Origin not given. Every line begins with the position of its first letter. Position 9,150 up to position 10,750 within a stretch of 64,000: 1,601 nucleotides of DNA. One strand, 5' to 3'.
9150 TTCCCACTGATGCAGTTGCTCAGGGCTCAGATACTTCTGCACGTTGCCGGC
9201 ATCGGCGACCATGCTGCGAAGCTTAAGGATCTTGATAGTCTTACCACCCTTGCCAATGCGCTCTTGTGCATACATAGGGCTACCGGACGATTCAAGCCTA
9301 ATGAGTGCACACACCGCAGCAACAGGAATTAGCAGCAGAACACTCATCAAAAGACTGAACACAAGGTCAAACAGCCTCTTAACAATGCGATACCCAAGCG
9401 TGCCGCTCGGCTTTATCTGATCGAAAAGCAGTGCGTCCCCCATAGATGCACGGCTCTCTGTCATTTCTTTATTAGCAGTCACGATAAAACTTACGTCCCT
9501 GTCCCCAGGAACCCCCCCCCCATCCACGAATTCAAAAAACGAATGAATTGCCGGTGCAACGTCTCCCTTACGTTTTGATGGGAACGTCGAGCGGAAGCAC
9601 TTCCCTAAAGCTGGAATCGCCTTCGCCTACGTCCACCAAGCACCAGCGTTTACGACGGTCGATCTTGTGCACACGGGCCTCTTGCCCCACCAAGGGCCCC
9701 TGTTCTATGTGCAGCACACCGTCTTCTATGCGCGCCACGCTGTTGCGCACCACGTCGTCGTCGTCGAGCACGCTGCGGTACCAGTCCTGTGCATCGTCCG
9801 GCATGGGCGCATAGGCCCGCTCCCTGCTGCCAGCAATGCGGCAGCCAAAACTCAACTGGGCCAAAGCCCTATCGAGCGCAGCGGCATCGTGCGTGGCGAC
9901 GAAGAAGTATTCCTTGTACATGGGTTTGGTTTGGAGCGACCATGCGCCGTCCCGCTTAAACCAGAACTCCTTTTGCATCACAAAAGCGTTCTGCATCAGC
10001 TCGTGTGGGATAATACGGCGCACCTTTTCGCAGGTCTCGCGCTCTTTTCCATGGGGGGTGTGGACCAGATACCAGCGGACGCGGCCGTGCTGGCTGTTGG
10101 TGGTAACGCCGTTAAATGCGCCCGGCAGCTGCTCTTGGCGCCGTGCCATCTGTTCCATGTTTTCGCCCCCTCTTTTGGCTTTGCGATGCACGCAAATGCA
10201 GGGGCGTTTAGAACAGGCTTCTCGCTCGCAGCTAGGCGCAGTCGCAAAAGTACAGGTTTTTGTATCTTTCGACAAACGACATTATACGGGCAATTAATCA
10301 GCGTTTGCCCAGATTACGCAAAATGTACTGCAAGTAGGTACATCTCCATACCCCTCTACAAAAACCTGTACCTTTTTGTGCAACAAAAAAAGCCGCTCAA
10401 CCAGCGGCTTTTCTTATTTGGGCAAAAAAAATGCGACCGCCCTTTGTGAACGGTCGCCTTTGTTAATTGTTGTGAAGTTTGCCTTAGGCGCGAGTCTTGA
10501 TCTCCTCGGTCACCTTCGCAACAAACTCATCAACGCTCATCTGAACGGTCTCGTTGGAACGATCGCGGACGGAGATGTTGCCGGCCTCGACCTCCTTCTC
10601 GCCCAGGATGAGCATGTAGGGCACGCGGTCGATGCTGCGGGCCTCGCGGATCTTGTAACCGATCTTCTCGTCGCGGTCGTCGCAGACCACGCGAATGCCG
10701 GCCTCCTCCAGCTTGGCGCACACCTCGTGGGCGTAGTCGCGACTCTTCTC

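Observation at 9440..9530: G10 homopolymeric tract at the 5' end of the priming sugar-phosphate transferase of the polysaccharide locus: candidate phase-variation switch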

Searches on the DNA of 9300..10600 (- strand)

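Call 18: search_rna_families(source=window, start=9300, end=10600, threshold=evalue, max_evalue=1)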
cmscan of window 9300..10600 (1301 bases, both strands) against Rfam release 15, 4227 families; matches with E-value up to 1: 6.
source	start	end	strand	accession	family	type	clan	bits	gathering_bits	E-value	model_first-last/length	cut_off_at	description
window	10385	10472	-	RF00512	Leu_leader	Cis-reg; leader;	-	25.9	50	0.0084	1-148/148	no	Leucine operon leader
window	10384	10450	-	RF02891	AgrB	Gene; antisense;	-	21.8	40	0.67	1-84/84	no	ArsR-gov region gene B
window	10382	10463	-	RF00506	Thr_leader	Cis-reg; leader;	-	21.6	55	0.27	1-118/118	no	Threonine operon leader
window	10386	10457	-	RF01394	isrK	Gene; sRNA;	-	21.2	50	0.053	1-77/77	no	isrK Hfq binding RNA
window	10383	10448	-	RF00513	Trp_leader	Cis-reg; leader;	-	19.8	41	0.43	1-100/100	no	Tryptophan operon leader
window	10358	10473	-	RF01808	MicX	Gene; sRNA;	-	16.9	75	0.62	1-194/194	no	MicX Vibrio cholerae sRNA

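Call 52: build_rna_model(alignment_id=A3, structure=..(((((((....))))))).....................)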
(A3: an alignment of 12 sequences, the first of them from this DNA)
Model R1 built from alignment A3 (12 sequences, 41 columns); structure: as given.
model positions 41; base pairs 7; branch points 0; effective number of sequences 10.03; information 1.335 bits per position. Calibrated on 0.2 Mb of random sequence (short: E-values are rough).
structure used (alignment columns):
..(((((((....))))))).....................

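Call 53: search_with_rna_model(model_id=R1, sources=[window, L005, L016, L027, L034, L041, L042, L043, L044, L045, L046, L047, L048, L050, L051, L053, L058, L060, L061, L063, L064, L065, L066, L068, L069, L070, L072, L073, L074, L077, L078, L079, L080, L082, L083, L085, L086, L088, L091, L092, L093, L094, L095, L097, L102, L104, L106, L107, L108, L111, L112, L113, L114, L115, L116, L117, L118, L121, L122, L123, L124, L125, L133, L018, L010, L056, L084], max_evalue=1, make_alignment=true)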
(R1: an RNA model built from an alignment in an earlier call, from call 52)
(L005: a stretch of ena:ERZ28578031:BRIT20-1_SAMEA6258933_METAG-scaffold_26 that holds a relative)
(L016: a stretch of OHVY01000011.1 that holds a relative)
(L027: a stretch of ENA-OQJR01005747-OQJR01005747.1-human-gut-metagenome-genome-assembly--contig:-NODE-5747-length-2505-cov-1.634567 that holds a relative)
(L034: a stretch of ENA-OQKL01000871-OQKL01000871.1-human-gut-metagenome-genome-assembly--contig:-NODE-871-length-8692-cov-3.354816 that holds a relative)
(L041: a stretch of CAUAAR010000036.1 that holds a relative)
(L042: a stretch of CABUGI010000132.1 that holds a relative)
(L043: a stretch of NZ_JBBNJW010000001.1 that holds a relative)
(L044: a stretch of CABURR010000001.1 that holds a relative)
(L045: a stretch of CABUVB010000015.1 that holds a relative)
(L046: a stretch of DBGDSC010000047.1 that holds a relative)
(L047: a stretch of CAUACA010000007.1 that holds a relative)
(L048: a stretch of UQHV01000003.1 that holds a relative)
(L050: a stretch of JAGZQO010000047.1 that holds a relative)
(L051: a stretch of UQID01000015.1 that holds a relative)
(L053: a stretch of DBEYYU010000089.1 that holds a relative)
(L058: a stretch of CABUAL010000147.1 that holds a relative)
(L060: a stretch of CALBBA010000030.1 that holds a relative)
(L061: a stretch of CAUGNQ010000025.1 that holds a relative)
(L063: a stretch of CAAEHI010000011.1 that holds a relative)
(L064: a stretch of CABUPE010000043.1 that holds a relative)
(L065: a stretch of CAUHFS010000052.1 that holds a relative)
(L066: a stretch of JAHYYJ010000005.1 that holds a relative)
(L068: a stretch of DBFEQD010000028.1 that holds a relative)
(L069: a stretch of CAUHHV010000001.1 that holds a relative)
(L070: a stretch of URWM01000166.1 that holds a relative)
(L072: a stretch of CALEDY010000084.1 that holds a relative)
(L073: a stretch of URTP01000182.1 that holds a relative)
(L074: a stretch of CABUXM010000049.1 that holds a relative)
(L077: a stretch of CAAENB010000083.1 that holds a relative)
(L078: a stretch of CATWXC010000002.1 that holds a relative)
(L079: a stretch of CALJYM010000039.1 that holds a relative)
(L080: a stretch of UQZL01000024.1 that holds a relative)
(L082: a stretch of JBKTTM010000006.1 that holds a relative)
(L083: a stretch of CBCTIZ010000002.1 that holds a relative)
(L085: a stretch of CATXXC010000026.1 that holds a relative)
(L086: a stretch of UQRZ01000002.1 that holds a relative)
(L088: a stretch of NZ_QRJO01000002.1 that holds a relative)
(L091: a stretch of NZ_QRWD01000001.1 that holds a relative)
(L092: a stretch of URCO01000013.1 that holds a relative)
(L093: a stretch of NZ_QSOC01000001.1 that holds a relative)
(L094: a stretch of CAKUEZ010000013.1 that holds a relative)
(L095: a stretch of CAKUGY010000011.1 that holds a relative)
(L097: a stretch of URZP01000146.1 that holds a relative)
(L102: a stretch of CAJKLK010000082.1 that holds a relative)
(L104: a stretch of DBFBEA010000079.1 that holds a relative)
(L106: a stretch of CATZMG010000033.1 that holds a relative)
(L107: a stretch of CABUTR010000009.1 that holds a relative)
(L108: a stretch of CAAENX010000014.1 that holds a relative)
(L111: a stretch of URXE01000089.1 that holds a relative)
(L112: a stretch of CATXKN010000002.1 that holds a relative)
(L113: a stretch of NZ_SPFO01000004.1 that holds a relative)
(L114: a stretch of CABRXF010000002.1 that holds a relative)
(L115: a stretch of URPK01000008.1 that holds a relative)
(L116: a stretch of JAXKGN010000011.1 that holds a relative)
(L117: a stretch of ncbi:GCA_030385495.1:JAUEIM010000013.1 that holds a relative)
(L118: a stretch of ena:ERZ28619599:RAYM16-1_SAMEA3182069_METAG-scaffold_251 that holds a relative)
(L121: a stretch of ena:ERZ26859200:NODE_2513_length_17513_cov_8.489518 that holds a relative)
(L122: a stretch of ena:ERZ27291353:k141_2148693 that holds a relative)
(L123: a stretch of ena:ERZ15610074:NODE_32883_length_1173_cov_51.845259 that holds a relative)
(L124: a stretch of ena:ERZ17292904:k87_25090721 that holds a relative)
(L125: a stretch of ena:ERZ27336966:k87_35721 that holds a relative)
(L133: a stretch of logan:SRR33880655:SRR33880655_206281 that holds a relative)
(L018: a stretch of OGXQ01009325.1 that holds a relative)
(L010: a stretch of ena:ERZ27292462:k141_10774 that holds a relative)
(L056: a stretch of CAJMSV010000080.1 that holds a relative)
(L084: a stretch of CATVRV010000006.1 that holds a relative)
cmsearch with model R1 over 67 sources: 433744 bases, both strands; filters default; matches with E-value up to 1: 59.
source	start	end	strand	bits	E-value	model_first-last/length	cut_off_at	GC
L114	3641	3681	+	67.3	1.3e-17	1-41/41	no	0.54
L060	3639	3679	+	67.1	1.5e-17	1-41/41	no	0.51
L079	863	903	+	66.8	1.8e-17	1-41/41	no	0.51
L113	3644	3684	+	65.7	4e-17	1-41/41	no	0.49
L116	3640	3680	+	65.5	4.4e-17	1-41/41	no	0.51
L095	3641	3681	+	65.3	5.3e-17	1-41/41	no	0.54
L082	3640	3680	+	64.7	8e-17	1-41/41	no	0.46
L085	3645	3685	+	64.5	9.4e-17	1-41/41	no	0.49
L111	2552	2592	+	63.1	2.6e-16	1-41/41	no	0.54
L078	3640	3680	+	61.8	6.2e-16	1-41/41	no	0.46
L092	3671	3711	+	61.3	9.1e-16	1-41/41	no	0.49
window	9474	9514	-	59.3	3.7e-15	1-41/41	no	0.54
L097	689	729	+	57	2e-14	1-41/41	no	0.54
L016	1905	1945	-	56.6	2.5e-14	1-41/41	no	0.56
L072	3640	3680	+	56.5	2.8e-14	1-41/41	no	0.49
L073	2769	2809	+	56.1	3.7e-14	1-41/41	no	0.54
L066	3645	3685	+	55.6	5.5e-14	1-41/41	no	0.54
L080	3641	3681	+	55.6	5.5e-14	1-41/41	no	0.54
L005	5264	5304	+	54.9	8.8e-14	1-41/41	no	0.51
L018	2803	2843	-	54.9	8.8e-14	1-41/41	no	0.51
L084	3643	3683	+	54.9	8.8e-14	1-41/41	no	0.51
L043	3643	3683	+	52.3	5.5e-13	1-41/41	no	0.51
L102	747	787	+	51.6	9.2e-13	1-41/41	no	0.56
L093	3641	3681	+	50.9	1.6e-12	1-41/41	no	0.51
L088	3643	3684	+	50.2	2.5e-12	1-41/41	no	0.57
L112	3643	3684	+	50.1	2.6e-12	1-41/41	no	0.6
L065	2931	2971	+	48.5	8.7e-12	1-41/41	no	0.54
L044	3643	3684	+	48.4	9.1e-12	1-41/41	no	0.57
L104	2002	2043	+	48.3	1e-11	1-41/41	no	0.57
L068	3643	3684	+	48.1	1.2e-11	1-41/41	no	0.6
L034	3136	3176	+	47.8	1.4e-11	1-41/41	no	0.54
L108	3643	3683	+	47.6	1.7e-11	1-41/41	no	0.56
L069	3643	3682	+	46.9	2.7e-11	1-41/41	no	0.55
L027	1655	1694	-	46.5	3.5e-11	1-41/41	no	0.52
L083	3643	3684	+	46.4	3.9e-11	1-41/41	no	0.6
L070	3641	3681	+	45.5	7.3e-11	1-41/41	no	0.56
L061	3642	3682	+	44.7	1.3e-10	1-41/41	no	0.49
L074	3645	3686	+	44.4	1.6e-10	1-41/41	no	0.57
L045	3642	3682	+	44.1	2e-10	1-41/41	no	0.59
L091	3644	3684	+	43.5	3.1e-10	1-41/41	no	0.49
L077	3643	3682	+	43.2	3.7e-10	1-41/41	no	0.52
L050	3643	3684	+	43.2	3.7e-10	1-41/41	no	0.55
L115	3642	3683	+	41.4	1.3e-09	1-41/41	no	0.57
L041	3642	3683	+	39.3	6e-09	1-41/41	no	0.55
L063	1070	1111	+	39.1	7.1e-09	1-41/41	no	0.57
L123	911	953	+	37.9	1.6e-08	1-41/41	no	0.53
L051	3643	3684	+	36.2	5.5e-08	1-41/41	no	0.52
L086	3641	3681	+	35.7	8.2e-08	1-41/41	no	0.59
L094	3643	3684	+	34.7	1.6e-07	1-41/41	no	0.64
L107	3642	3683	+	34.3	2.2e-07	1-41/41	no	0.57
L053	3643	3684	+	31.1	2.1e-06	1-41/41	no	0.55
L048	3645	3686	+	30.9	2.5e-06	1-41/41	no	0.64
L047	834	875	+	29.3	7.7e-06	1-41/41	no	0.52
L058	3644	3685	+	28.7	1.2e-05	1-41/41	no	0.52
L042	869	910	+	27.8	2.3e-05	1-41/41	no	0.55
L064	3643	3684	+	27.7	2.5e-05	1-41/41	no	0.52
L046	3645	3686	+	26.8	4.5e-05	1-41/41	no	0.62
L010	5273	5304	+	18.7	0.015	1-41/41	no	0.44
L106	3641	3681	+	18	0.026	1-41/41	no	0.54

Alignment A4: 59 matches aligned to the model, 56 columns, each read 5' to 3' on its own strand. Consensus structure (alignment columns), stored with it:
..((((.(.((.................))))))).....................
